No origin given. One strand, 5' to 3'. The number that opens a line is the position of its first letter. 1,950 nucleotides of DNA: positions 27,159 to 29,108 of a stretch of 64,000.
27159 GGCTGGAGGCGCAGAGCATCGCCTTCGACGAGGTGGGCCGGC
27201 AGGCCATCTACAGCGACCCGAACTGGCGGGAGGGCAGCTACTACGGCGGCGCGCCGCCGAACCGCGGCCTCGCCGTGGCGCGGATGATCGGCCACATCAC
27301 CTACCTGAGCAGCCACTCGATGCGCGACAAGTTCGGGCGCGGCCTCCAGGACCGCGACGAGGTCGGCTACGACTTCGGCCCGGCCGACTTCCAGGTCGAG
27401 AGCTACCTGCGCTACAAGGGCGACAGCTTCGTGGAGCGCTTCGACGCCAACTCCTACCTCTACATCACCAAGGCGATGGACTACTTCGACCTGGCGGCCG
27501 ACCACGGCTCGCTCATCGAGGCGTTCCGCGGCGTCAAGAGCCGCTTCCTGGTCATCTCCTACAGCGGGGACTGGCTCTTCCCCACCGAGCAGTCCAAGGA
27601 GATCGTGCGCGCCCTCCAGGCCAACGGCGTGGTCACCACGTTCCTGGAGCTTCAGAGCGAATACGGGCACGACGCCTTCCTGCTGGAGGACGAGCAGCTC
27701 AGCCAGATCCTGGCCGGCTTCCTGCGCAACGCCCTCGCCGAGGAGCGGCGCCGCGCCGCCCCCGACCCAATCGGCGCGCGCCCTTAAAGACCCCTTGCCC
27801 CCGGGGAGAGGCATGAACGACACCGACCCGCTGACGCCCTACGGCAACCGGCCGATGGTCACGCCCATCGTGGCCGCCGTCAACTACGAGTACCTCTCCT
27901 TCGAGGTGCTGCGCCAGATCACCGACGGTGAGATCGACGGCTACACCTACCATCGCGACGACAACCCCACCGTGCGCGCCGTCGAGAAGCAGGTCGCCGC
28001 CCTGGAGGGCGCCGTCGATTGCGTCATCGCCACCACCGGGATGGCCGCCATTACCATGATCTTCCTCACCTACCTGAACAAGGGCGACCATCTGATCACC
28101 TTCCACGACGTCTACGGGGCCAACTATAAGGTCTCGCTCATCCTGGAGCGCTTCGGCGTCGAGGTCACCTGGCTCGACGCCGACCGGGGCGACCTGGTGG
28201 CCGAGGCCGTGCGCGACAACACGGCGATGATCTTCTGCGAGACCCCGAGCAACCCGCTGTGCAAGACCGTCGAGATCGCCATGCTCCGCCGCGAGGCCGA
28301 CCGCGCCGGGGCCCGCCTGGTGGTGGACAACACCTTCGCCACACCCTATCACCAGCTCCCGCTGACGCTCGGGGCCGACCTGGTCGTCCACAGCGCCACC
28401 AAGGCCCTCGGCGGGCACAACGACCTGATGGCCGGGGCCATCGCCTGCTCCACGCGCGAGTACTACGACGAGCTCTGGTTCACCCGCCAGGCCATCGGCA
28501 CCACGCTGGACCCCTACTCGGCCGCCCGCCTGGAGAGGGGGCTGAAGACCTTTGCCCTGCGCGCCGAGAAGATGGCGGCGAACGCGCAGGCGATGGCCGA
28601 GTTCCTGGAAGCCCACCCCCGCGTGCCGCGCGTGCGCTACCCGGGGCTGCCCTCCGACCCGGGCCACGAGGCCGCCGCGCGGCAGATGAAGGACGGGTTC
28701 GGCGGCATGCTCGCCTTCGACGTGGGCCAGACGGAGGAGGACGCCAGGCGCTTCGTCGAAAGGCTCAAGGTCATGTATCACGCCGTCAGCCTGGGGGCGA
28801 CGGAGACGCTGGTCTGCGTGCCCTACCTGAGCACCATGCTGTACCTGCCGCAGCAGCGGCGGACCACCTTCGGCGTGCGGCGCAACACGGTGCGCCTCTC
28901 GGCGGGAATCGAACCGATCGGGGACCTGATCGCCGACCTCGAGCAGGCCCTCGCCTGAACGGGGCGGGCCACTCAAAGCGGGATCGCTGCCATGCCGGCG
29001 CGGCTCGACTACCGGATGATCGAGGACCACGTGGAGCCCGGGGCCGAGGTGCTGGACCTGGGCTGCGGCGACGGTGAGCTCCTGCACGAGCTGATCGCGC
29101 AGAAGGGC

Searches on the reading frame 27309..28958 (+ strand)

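Call 55: search_protein_families(library=pfam, proteins=[window:27309-28958:+], max_evalue=0.001)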
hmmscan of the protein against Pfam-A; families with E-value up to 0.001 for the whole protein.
window:27309-28958:+ (549 aa): 2 families
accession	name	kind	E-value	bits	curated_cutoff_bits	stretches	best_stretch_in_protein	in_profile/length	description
PF01053.26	Cys_Met_Meta_PP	-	8.7e-115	383.7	27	1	182-548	17-380/381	Cys/Met metabolism PLP-dependent enzyme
PF00266.25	Aminotran_5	-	1.8e-05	24.3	21.5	1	221-368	44-204/371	Aminotransferase class-V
